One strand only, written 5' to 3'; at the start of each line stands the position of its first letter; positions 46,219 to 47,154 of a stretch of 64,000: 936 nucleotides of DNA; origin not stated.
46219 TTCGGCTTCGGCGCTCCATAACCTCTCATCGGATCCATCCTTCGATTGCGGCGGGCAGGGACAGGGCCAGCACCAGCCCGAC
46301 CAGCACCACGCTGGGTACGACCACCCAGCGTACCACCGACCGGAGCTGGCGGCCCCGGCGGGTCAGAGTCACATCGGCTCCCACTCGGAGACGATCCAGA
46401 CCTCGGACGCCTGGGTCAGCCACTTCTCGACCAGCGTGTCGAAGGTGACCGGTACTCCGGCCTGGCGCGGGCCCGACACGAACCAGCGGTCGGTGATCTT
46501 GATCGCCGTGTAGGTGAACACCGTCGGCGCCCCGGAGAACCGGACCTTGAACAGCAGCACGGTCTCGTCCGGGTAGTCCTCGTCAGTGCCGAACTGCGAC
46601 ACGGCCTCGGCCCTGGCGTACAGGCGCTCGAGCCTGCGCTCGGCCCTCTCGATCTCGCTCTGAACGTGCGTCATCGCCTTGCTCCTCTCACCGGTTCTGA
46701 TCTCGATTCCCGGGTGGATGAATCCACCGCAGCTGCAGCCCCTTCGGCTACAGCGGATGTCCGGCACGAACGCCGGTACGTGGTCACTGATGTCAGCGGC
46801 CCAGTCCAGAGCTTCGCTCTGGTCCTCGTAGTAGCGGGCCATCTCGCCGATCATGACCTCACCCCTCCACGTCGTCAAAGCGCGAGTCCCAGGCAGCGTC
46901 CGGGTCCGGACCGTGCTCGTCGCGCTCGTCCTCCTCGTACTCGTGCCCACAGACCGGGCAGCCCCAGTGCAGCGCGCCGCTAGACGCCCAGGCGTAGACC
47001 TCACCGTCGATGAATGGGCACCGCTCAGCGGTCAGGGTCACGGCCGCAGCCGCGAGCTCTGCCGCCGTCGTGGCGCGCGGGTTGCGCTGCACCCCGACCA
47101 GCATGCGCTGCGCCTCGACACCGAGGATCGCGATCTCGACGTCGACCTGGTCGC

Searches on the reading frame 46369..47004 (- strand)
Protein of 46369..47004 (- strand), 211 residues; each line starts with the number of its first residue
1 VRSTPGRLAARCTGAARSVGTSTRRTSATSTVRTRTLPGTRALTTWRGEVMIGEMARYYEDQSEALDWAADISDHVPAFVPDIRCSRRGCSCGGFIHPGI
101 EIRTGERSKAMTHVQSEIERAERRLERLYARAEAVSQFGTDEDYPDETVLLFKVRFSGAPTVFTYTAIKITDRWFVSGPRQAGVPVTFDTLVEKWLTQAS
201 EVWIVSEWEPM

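Call 12: search_protein_families(library=pfam, proteins=[window:46369-47004:-], max_evalue=0.001)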
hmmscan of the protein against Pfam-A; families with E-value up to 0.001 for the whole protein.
window:46369-47004:- (211 aa): 0 families

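Call 44: search_protein_families(library=phrogs, proteins=[window:46369-47004:-], max_evalue=0.001)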
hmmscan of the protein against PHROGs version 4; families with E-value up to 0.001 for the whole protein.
window:46369-47004:- (211 aa): 1 family
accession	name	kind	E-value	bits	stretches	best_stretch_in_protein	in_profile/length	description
phrog_1342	-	unknown function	1.5e-07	32.7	1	109-196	47-134/153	-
